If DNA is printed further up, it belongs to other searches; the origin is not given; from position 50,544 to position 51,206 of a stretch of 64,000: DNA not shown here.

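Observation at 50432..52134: Lower-GC islet beside tRNA-Ala(CGC) carrying a trypco2 gene and a two-TM protein: candidate minimal, undescribed conflict/defence module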

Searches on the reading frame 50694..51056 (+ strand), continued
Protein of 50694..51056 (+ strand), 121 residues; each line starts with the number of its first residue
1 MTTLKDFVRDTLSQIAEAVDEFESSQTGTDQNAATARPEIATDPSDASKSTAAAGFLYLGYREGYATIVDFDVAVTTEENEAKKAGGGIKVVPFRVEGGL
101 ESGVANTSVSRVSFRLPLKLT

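Call 55: search_protein_families(library=pfam, proteins=[L030:6827-7855:-, L028:7385-7870:+, L028:6983-7345:+, L025:7007-7996:-, L024:1494-1919:+, L024:2392-3135:-, L023:4208-4573:+, L033:2761-3465:+], max_evalue=0.001)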
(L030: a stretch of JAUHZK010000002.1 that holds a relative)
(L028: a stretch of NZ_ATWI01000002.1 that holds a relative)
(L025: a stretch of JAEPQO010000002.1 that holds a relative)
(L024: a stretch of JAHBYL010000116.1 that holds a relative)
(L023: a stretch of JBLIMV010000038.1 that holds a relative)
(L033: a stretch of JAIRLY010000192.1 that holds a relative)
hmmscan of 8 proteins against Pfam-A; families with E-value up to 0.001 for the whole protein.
L030:6827-7855:- (343 aa): 2 families
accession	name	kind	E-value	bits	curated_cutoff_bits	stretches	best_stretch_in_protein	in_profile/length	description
PF00589.27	Phage_integrase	-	3.5e-38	131.5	27.1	1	136-327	18-170/172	Phage integrase family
PF13495.12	Phage_int_SAM_4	-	1.2e-27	96.5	27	1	27-107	3-83/85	Phage integrase, N-terminal SAM-like domain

L028:7385-7870:+ (162 aa): 0 families

L028:6983-7345:+ (121 aa): 0 families

L025:7007-7996:- (330 aa): 3 families
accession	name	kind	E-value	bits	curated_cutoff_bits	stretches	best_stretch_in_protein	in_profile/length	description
PF03819.22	MazG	-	1.1e-38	131.8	22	2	89-162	1-74/74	MazG nucleotide pyrophosphohydrolase domain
PF01503.22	PRA-PH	-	4.3e-07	30.7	21.3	0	94-127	30-63/86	Phosphoribosyl-ATP pyrophosphohydrolase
PF12643.12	MazG-like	-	1.6e-05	25.5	27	1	257-301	31-74/85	MazG-like family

L024:1494-1919:+ (142 aa): 0 families

L024:2392-3135:- (248 aa): 1 family
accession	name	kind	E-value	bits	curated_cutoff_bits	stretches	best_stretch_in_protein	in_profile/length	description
PF00561.26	Abhydrolase_1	-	0.00011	22.3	25.8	0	118-150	71-105/245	alpha/beta hydrolase fold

L023:4208-4573:+ (122 aa): 0 families

L033:2761-3465:+ (235 aa): 1 family
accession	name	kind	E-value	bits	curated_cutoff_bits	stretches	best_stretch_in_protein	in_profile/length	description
PF00717.28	Peptidase_S24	-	0.00011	22.4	23.3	1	119-198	29-105/116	Peptidase S24-like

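Call 67: search_protein_families(library=pfam, proteins=[P0026, P0086, P0115, P0032, P0005, P0012], max_evalue=1)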
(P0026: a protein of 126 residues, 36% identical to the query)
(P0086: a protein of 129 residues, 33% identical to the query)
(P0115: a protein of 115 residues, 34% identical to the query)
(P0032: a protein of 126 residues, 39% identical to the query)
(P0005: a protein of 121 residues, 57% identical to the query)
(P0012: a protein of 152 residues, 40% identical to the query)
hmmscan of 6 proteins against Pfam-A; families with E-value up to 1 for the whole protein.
P0026 (126 aa): 3 families
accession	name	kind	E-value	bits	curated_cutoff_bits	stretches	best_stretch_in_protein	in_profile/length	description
PF19631.4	Trypco2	-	7.7e-06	26.5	24.2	1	2-111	1-75/78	Trypsin-co-occurring domain 2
PF24805.1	EIF3I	-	0.12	11.9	200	1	60-111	53-102/324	EIF3I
PF02052.20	Gallidermin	-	0.13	13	21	1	66-103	12-49/52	Gallidermin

P0086 (129 aa): 1 family
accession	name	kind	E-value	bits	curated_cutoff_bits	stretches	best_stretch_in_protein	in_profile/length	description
PF19631.4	Trypco2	-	3.4e-07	30.8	24.2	1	41-102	24-69/78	Trypsin-co-occurring domain 2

P0115 (115 aa): 1 family
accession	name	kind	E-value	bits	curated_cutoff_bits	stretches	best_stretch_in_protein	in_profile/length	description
PF19631.4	Trypco2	-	1.3e-05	25.8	24.2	1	7-101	3-74/78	Trypsin-co-occurring domain 2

P0032 (126 aa): 1 family
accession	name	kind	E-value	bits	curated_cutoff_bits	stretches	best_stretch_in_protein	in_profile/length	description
PF19631.4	Trypco2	-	0.038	14.7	24.2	1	56-111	26-75/78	Trypsin-co-occurring domain 2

P0005 (121 aa): 2 families
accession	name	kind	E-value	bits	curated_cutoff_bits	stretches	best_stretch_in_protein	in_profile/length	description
PF19631.4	Trypco2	-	0.013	16.2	24.2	1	61-110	29-76/78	Trypsin-co-occurring domain 2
PF17475.7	Binary_toxB_2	-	0.043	14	25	1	69-115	36-82/218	Clostridial binary toxin B/anthrax toxin PA domain 2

P0012 (152 aa): 1 family
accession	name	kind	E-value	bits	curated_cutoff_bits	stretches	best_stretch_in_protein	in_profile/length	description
PF19631.4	Trypco2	-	0.0035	18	24.2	1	33-102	24-69/78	Trypsin-co-occurring domain 2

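Call 69: find_related_loci(query=A1, collection=viral_contigs, flank=6000)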
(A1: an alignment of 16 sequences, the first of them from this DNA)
Query A1 (121 aa) in viral_contigs; peptide patterns used: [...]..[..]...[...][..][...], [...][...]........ (x = any residue, [..] = any of these).
151 stretches matched a pattern; 56 encode a relative of the query (tblastn E <= 1e-3); 56 distinct loci.
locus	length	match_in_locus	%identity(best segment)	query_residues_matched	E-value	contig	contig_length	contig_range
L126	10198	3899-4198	38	4-120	9e-13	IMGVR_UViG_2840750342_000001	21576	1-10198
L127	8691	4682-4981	38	4-120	3e-12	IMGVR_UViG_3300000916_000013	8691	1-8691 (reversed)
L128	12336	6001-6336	29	4-120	3e-9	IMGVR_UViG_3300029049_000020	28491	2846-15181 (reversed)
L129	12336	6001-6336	29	4-120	3e-9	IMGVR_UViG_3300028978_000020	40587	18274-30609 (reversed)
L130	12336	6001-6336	29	4-120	3e-9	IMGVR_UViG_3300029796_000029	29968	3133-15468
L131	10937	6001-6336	29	4-120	3e-9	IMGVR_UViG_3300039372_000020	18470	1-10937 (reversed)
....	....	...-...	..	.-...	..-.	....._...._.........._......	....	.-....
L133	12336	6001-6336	29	4-120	3e-9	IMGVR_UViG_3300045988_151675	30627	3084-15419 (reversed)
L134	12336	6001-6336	29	4-120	3e-9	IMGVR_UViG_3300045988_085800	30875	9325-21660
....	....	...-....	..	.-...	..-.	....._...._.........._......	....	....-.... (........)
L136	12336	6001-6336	29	4-120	3e-9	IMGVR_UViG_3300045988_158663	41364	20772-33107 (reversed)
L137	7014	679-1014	29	4-120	3e-9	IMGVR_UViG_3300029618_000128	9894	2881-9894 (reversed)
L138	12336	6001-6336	29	4-120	3e-9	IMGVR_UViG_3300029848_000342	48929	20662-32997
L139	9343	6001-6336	29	4-120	3e-9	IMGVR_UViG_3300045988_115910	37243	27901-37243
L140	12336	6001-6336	29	4-120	3e-9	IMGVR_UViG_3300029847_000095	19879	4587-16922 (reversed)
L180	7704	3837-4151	31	4-118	3e-6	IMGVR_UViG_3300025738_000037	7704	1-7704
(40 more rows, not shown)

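Call 72: search_protein_families(library=phrogs, proteins=[window:50694-51056:+, L128:5995-6381:+, L126:3890-4294:+, L180:3831-4163:+, P0032], max_evalue=0.01)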
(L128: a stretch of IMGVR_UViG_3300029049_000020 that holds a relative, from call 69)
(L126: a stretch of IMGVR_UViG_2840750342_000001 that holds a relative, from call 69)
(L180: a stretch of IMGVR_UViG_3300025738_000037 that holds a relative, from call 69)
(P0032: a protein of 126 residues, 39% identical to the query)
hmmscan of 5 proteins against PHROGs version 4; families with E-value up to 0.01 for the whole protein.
window:50694-51056:+ (121 aa): 0 families

L128:5995-6381:+ (129 aa): 0 families

L126:3890-4294:+ (135 aa): 0 families

L180:3831-4163:+ (111 aa): 0 families

P0032 (126 aa): 0 families

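Call 73: search_protein_families(library=ncbifam, proteins=[window:50694-51056:+, L128:5995-6381:+, P0032, P0115], max_evalue=0.1)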
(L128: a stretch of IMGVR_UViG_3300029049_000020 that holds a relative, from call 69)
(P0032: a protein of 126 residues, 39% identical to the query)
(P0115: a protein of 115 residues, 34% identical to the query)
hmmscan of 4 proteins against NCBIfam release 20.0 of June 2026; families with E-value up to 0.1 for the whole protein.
window:50694-51056:+ (121 aa): 1 family
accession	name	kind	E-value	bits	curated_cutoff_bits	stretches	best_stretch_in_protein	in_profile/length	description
NF012037.0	PRK15493.1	equivalog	0.065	12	779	1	65-110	262-307/435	bifunctional S-methyl-5'-thioadenosine deaminase/S-adenosylhomocysteine deaminase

L128:5995-6381:+ (129 aa): 0 families

P0032 (126 aa): 0 families

P0115 (115 aa): 1 family
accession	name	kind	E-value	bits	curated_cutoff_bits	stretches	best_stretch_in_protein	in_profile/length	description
NF049927.1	CellDivInhibDicB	domain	0.074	12.9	100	0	87-106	1-20/62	cell division inhibition protein DicB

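Call 74: search_dna_similar(query=window:50694-51056:+, collection=plasmids, mode=protein, max_evalue=0.001, max_rows=25)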
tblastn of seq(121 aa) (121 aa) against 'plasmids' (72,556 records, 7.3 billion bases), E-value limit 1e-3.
No match.

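Call 75: search_dna_similar(query=window:50694-51056:+, collection=phages, mode=protein, max_evalue=0.001, max_rows=25)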
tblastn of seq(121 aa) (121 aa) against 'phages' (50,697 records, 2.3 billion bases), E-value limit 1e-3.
Records with a match: 1; places in all: 1; records where one place covers at least 80% of the query: 1.
Best place of each record, by identity: <60% 1.
By first word of the organism name: Bacteroides 1.
By host as written in the record: Bacteroides salyersiae BG8 1.
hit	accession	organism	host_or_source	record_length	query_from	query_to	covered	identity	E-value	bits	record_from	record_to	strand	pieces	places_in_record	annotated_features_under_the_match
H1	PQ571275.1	Bacteroides phage BS-TP2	Bacteroides salyersiae BG8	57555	4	120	97%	29.1%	1e-5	48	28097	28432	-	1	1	Alpha-D-ribose 1-methylphosphonate 5-triphosphate diphosphatase PhnM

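Call 76: get_annotated_region(hit=H1, flank=5000)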
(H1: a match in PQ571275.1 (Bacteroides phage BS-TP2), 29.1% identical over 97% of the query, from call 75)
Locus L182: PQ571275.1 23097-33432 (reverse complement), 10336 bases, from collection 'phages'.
description: Bacteroides phage BS-TP2, complete genome.
organism: Bacteroides phage BS-TP2 (NCBI taxid 3385222)
taxonomy: Viruses
host: Bacteroides salyersiae BG8; source: sewage from septic tank; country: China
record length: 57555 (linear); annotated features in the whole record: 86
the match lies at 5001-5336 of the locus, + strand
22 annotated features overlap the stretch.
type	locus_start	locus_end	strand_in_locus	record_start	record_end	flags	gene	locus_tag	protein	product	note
CDS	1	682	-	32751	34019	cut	-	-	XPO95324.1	terminase large subunit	BS-TP2_gp57; BS-TP2_gp57; Annot2=(structure alignment-afuniprot50) AF-A0A2N2G7T3-F1-model_v4 Terminase_3 ...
CDS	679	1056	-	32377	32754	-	-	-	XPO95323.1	DUF5681 domain-containing protein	BS-TP2_gp56; BS-TP2_gp56; None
CDS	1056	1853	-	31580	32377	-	-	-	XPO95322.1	ParB-like nuclease domain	BS-TP2_gp55; BS-TP2_gp55; Annot2=(structure alignment-afuniprot50) AF-A0A0F9GE21-F1-model_v4 ParB domain-containing ...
CDS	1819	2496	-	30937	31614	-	-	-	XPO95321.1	phosphoadenosine phosphosulfate reductase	BS-TP2_gp54; BS-TP2_gp54; Annot2=(structure alignment-afuniprot50) AF-A0A6N2RG39-F1-model_v4 Phosphoadenosine ...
CDS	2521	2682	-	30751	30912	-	-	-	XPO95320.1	hypothetical protein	BS-TP2_gp53; BS-TP2_gp53; None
CDS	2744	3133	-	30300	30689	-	-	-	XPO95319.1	ASCH domain-containing protein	BS-TP2_gp52; BS-TP2_gp52; None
CDS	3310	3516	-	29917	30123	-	-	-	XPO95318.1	DUF3873 domain-containing protein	BS-TP2_gp51; BS-TP2_gp51; Annot2=(structure alignment-afuniprot50) AF-A0A174VPS2-F1-model_v4 DUF based on B. Theta Gene ...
CDS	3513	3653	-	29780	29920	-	-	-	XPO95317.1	hypothetical protein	BS-TP2_gp50; BS-TP2_gp50; None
CDS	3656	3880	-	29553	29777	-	-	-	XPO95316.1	hypothetical protein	BS-TP2_gp49; BS-TP2_gp49; None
CDS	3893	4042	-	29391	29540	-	-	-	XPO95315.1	hypothetical protein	BS-TP2_gp48; BS-TP2_gp48; None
CDS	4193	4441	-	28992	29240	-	-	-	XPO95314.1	hypothetical protein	BS-TP2_gp47; BS-TP2_gp47; None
CDS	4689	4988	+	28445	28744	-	-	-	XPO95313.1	transcriptional regulator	BS-TP2_gp46; BS-TP2_gp46; Annot2=(structure alignment-afuniprot50) AF-E5X395-F1-model_v4 Helix-turn-helix ...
CDS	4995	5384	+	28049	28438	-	-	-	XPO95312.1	Alpha-D-ribose 1-methylphosphonate 5-triphosphate diphosphatase PhnM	BS-TP2_gp45; BS-TP2_gp45; Annot2=(structure alignment-afuniprot50) AF-A0A0D1F4H4-F1-model_v4 Whole genome shotgun ...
CDS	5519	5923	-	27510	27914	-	-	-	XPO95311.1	type II toxin-antitoxin system HicB family antitoxin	BS-TP2_gp44; BS-TP2_gp44; Annot2=(structure alignment-afuniprot50) AF-A0A495KSQ6-F1-model_v4 Putative RNase H-like HicB ...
CDS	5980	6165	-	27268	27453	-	-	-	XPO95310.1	putative mRNA interferase HicA 1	BS-TP2_gp43; BS-TP2_gp43; Annot2=(hmm profile search-phrog [Rank2]) phrog_353 toxin;Annot3=(structure ...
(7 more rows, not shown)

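Call 97: search_protein_families(library=ncbifam, proteins=[L030:6827-7855:-, L029:8365-9192:+, L035:7323-7916:+, L035:8514-9419:+, L026:8481-9824:+, L031:8431-9306:+], max_evalue=0.001)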
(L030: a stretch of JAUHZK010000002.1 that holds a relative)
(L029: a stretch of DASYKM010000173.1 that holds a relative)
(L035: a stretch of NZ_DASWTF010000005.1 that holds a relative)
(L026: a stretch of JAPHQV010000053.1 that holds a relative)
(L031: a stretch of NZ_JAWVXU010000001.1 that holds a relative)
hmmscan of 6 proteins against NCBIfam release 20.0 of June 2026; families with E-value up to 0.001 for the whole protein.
L030:6827-7855:- (343 aa): 13 families
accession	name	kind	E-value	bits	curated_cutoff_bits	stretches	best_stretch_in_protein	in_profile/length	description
TIGR02249.1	integrase_gron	subfamily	1.4e-136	455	265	1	27-338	3-313/315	integron integrase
NF011946.0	PRK15417.1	equivalog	9.7e-98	327.4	435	1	22-341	13-331/337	integron integrase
NF040815.2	recomb_XerA_Arch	equivalog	1.5e-51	175.5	220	2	258-328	187-257/263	site-specific tyrosine recombinase/integron integrase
TIGR02225.1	recomb_XerD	equivalog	8.2e-43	146.8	329.6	2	259-329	208-278/290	site-specific tyrosine recombinase XerD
TIGR02224.1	recomb_XerC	equivalog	5.2e-42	144.2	335.15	2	261-328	213-280/295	tyrosine recombinase XerC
NF001399.0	PRK00283.1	subfamily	5.3e-41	140.8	279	1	39-331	23-289/300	tyrosine recombinase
NF002331.0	PRK01287.1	subfamily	3e-34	118.6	371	2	262-326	248-313/365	site-specific tyrosine recombinase XerC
NF003462.0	PRK05084.1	equivalog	1.4e-16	60.2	267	1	260-334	281-353/360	tyrosine recombinase XerS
NF007371.0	PRK09871.1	subfamily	1e-10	41.5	222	1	264-324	113-173/198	tyrosine-type DNA invertase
NF007370.0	PRK09870.1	subfamily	1.8e-08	34.2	221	1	270-324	124-178/200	tyrosine-type DNA invertase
NF040693.1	recomb_GmtY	equivalog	6e-07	29.1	340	0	264-326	371-433/441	gamma-mobile-trio recombinase GmtY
NF002685.0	PRK02436.1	equivalog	5e-06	26.5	178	1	65-208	37-178/245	site-specific tyrosine recombinase XerD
NF041502.1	integrase_1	equivalog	0.00028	19.8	350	1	259-328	287-363/484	site-specific integrase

L029:8365-9192:+ (276 aa): 0 families

L035:7323-7916:+ (198 aa): 0 families

L035:8514-9419:+ (302 aa): 0 families

L026:8481-9824:+ (448 aa): 0 families

L031:8431-9306:+ (292 aa): 0 families

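Call 98: search_protein_families(library=padloc, proteins=[L029:8365-9192:+, L035:7323-7916:+, L035:8514-9419:+, L026:8481-9824:+, L026:9824-11161:+, L031:8431-9306:+, L036:8336-8995:+, P0115, P0086], max_evalue=0.001)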
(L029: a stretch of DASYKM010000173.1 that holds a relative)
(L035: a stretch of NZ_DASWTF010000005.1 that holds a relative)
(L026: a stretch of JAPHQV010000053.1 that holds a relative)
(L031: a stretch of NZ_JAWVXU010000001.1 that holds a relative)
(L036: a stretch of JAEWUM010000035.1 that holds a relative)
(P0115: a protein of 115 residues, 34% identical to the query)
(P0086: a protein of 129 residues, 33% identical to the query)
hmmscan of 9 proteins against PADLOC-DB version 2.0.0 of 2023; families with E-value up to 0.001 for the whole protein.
L029:8365-9192:+ (276 aa): 0 families

L035:7323-7916:+ (198 aa): 0 families

L035:8514-9419:+ (302 aa): 0 families

L026:8481-9824:+ (448 aa): 1 family
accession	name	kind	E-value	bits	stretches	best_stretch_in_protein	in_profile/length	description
PDLC03663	mREase_IV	-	5e-33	112.6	1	44-442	9-382/544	Type IV methyl-directed restriction enzyme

L026:9824-11161:+ (446 aa): 5 families
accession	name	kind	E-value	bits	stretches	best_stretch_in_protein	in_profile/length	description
PDLC03976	PD-Lambda-1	-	3.1e-100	334.4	1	78-434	104-471/491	-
PDLC03977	PD-Lambda-1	-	1.3e-93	312.6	1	78-434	102-470/496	-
PDLC05041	PDC-S57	-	2e-16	58.2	1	319-412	5-92/212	-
PDLC05043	PDC-S57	-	1.6e-09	35.7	1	319-412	4-101/221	-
PDLC05042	PDC-S57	-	0.00029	18.6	1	319-411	7-97/245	-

L031:8431-9306:+ (292 aa): 0 families

L036:8336-8995:+ (220 aa): 0 families

P0115 (115 aa): 0 families

P0086 (129 aa): 0 families

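Call 99: list_cluster_members(proteins=[window:50694-51056:+, window:51141-51797:+, window:48546-49466:-])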
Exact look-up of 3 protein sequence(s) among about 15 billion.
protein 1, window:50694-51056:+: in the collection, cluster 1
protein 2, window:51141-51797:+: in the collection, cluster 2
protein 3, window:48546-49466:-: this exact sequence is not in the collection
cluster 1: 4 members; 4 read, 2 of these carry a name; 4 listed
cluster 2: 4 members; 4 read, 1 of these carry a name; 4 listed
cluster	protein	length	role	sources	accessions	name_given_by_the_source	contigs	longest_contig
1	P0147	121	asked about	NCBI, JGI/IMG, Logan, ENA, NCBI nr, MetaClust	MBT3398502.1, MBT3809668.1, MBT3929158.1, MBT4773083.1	MAG: hypothetical protein HOL07_10510 [Rhodospirillaceae bacterium] | hypothetical protein [Rhodospirillaceae bacterium] | \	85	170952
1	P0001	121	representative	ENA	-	-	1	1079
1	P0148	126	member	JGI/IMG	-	hypothetical protein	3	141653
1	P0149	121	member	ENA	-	-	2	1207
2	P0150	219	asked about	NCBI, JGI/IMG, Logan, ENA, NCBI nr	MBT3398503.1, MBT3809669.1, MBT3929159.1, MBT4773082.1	MAG: hypothetical protein HOL07_10515 [Rhodospirillaceae bacterium] | hypothetical protein | hypothetical protein [Rhodospirillaceae bacterium]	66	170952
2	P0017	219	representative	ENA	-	-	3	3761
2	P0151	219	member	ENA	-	-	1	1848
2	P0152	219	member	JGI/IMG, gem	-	-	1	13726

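Call 106: search_protein_families(library=pfam, proteins=[L008:1394-2416:-, L008:4757-5956:-, L008:4536-4751:-, L008:6786-7100:-, L008:7100-7333:-, L008:7329-7889:-, L180:1409-3043:-, L180:5216-6376:-], max_evalue=0.001)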
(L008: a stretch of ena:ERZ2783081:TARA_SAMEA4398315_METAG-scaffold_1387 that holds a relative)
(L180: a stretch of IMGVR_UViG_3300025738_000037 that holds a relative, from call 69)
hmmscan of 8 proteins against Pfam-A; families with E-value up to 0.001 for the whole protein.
L008:1394-2416:- (341 aa): 0 families

L008:4757-5956:- (400 aa): 1 family
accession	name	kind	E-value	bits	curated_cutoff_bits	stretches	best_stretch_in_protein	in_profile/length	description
PF01446.23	Rep_1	-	1.5e-08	34.9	33.2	1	92-310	14-209/253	Replication protein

L008:4536-4751:- (72 aa): 0 families

L008:6786-7100:- (105 aa): 0 families

L008:7100-7333:- (78 aa): 0 families

L008:7329-7889:- (187 aa): 0 families

L180:1409-3043:- (545 aa): 1 family
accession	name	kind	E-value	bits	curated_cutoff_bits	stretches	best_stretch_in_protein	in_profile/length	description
PF02486.25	Rep_trans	-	5.9e-19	68.9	29.6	1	179-334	3-190/201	Replication initiation factor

L180:5216-6376:- (387 aa): 1 family
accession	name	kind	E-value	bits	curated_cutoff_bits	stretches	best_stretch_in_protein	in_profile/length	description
PF05707.18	Zot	-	1.3e-31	110.1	20.3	1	1-192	1-194/197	Zonular occludens toxin (Zot)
